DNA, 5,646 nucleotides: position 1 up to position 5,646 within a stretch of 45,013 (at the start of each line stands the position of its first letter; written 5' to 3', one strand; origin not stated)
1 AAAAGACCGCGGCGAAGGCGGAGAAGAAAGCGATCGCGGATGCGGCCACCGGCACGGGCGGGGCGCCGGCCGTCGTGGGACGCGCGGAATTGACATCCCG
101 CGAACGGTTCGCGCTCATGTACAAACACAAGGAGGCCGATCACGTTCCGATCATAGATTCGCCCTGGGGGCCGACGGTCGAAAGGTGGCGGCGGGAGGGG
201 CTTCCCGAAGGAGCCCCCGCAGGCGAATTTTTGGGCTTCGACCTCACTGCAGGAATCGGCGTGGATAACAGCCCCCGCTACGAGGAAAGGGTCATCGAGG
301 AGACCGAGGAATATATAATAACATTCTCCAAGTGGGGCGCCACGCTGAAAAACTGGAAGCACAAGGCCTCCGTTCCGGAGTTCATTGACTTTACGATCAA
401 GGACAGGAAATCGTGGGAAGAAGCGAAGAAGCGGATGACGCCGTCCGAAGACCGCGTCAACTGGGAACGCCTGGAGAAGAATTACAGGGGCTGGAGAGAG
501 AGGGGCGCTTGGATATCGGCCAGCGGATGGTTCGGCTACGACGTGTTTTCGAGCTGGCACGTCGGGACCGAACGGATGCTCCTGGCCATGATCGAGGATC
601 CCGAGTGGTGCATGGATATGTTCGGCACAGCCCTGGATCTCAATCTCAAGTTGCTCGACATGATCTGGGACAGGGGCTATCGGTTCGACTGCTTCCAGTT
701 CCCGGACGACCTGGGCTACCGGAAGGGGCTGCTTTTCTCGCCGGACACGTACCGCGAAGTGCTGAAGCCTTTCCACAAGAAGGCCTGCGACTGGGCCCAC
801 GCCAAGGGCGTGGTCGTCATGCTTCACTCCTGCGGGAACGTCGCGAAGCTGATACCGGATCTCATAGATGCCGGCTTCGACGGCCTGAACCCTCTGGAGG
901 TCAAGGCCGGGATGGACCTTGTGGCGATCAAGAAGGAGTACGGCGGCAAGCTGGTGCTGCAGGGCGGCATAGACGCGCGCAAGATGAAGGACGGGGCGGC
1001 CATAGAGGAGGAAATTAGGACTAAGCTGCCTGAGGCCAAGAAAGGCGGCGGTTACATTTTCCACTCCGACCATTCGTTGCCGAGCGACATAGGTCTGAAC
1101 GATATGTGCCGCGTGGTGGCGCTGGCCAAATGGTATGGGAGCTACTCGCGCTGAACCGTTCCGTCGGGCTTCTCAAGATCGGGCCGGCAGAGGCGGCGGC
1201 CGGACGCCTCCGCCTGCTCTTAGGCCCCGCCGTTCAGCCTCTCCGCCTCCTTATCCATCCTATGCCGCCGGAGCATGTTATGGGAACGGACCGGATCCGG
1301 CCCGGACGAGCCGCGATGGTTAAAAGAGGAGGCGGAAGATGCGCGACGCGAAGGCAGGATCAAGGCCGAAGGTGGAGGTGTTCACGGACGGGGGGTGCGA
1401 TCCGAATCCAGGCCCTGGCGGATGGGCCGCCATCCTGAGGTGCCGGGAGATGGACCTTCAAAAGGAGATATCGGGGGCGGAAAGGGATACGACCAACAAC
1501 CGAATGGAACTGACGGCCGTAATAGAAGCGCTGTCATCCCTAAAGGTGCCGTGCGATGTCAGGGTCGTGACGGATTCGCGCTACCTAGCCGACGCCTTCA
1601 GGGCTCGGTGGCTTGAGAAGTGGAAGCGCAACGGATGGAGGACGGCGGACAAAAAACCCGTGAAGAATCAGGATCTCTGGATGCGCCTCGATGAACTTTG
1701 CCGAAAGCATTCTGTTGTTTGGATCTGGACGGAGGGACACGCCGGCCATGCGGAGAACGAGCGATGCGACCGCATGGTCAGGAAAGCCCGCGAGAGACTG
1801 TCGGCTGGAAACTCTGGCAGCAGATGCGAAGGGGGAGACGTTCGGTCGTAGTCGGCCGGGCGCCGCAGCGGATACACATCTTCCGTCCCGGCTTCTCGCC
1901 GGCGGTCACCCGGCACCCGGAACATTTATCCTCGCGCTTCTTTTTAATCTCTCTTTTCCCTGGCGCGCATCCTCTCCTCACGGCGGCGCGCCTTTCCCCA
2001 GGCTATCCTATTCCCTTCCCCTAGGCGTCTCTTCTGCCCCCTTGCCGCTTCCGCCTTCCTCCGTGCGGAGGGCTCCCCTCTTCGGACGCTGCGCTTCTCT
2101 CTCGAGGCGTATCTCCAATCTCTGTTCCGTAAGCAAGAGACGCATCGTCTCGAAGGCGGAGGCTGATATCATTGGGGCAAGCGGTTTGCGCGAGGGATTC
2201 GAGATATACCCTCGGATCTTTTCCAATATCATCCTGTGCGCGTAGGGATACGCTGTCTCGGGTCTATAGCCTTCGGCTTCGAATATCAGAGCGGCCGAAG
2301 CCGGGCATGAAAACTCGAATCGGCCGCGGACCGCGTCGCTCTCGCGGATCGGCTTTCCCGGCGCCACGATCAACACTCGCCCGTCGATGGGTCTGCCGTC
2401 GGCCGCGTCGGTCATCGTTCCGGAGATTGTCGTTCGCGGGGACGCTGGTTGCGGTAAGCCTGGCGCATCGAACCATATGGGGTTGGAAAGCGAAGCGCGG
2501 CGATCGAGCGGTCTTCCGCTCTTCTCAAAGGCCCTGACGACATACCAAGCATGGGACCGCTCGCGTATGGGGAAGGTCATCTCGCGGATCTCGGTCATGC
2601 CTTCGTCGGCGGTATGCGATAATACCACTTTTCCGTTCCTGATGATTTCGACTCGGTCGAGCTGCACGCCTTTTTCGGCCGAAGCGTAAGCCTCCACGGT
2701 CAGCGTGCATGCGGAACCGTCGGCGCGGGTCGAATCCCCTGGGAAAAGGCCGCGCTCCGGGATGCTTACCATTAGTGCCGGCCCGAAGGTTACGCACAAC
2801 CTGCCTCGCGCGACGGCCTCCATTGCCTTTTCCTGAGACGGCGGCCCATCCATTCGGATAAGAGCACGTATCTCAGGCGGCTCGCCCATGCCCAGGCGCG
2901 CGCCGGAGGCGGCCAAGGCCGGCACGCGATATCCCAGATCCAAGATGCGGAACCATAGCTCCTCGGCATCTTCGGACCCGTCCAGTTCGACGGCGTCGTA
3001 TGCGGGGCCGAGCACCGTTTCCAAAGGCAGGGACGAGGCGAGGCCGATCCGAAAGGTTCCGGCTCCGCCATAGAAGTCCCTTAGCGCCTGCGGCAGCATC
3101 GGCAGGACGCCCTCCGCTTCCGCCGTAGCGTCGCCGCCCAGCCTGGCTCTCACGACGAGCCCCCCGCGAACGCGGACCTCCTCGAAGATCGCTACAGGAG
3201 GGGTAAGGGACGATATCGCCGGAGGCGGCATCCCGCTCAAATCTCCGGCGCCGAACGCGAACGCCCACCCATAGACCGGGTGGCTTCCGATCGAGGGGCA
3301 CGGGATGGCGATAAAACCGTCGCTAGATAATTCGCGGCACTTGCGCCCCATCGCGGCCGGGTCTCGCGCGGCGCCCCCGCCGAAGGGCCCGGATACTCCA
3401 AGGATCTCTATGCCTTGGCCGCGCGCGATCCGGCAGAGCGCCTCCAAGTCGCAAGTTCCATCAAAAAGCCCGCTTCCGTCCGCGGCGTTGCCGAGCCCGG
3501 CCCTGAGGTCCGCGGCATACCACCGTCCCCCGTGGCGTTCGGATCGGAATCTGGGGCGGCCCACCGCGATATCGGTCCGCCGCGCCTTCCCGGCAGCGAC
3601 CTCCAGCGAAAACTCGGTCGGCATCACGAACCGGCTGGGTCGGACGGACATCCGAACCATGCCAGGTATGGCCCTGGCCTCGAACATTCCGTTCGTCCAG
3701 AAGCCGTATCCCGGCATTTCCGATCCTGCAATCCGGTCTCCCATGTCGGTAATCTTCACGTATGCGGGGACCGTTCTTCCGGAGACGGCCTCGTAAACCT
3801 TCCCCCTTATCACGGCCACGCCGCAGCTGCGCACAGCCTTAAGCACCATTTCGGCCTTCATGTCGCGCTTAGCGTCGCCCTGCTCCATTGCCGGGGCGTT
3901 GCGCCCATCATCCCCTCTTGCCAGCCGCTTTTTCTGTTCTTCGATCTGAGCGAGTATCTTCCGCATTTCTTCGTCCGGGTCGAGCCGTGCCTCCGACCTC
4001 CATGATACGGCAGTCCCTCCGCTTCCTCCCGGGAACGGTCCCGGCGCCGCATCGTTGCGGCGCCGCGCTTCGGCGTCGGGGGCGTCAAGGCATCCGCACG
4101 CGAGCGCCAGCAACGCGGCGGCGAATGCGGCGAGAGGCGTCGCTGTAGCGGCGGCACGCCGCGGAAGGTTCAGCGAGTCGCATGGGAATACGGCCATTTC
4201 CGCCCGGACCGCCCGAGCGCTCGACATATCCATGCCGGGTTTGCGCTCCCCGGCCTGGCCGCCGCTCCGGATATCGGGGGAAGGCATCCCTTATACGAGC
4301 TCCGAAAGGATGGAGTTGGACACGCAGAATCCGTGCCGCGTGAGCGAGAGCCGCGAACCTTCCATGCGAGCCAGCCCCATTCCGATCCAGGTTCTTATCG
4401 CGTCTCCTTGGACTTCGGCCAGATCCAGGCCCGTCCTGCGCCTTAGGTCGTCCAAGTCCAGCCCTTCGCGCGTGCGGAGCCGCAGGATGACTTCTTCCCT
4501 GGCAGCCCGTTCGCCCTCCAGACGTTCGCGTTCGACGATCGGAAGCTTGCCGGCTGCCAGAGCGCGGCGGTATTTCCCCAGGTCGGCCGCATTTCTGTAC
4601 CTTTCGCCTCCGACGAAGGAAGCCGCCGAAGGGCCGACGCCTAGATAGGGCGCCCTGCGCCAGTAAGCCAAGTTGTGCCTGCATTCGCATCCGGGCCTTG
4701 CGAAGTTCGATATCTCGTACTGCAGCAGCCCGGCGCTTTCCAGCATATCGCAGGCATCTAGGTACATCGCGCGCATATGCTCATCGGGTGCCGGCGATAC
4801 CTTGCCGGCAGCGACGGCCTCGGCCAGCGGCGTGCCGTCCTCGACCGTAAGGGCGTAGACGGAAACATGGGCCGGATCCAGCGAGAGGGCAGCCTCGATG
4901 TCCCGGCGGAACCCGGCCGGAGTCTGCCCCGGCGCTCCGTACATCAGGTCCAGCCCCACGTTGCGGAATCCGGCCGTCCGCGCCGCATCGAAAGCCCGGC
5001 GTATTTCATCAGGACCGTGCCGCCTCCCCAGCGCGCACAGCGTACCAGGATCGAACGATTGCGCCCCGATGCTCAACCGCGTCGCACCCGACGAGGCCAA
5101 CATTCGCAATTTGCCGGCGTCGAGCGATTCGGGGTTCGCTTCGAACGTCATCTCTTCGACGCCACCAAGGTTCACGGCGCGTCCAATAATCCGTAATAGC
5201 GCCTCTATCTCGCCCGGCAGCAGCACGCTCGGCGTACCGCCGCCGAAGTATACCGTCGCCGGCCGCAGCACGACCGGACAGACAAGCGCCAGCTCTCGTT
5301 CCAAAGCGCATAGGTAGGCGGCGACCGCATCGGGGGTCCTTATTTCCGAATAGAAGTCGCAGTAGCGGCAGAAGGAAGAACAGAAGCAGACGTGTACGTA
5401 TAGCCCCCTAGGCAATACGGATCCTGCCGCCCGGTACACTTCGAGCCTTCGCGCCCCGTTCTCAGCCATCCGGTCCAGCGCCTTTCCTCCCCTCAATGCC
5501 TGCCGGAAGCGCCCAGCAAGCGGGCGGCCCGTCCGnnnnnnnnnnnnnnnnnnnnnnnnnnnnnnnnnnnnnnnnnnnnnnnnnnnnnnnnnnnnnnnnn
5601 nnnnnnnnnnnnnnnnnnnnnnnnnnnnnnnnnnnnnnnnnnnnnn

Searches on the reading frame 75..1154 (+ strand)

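Call 70: search_protein_families(library=pfam, proteins=[window:75-1154:+], max_evalue=0.001)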
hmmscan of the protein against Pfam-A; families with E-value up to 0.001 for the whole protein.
window:75-1154:+ (359 aa): 1 family
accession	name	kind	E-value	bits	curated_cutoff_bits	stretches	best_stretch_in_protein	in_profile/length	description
PF01208.23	URO-D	-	4.9e-15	55.8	23.9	1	164-352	161-344/346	Uroporphyrinogen decarboxylase (URO-D)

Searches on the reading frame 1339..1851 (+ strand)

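Call 71: search_protein_families(library=pfam, proteins=[window:1339-1851:+], max_evalue=0.001)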
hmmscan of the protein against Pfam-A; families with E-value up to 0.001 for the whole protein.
window:1339-1851:+ (170 aa): 1 family
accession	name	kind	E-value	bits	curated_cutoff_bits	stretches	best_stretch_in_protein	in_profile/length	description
PF00075.30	RNase_H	-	3e-45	154.3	25.8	1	11-150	3-139/141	RNase H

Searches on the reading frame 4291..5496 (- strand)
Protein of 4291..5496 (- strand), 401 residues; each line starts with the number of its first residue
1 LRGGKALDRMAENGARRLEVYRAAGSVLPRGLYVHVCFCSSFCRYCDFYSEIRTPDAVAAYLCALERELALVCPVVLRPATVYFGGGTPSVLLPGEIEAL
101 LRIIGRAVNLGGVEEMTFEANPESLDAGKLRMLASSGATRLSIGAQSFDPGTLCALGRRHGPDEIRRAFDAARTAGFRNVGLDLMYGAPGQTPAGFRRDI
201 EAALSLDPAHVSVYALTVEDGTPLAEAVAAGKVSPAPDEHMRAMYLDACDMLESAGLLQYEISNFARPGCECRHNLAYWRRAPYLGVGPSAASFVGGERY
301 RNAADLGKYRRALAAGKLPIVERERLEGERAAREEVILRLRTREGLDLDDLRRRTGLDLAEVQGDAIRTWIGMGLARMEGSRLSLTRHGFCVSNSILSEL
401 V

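Call 70: search_protein_families(library=pfam, proteins=[window:4291-5496:-], max_evalue=0.001)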
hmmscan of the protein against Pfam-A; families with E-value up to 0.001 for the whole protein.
window:4291-5496:- (401 aa): 2 families
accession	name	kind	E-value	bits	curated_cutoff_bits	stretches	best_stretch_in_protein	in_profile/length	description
PF04055.27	Radical_SAM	-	1.1e-20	74.9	29.5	1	33-201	1-164/166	Radical SAM superfamily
PF06969.22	HemN_C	-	1.6e-13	50.9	24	1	329-390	4-65/67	HemN C-terminal domain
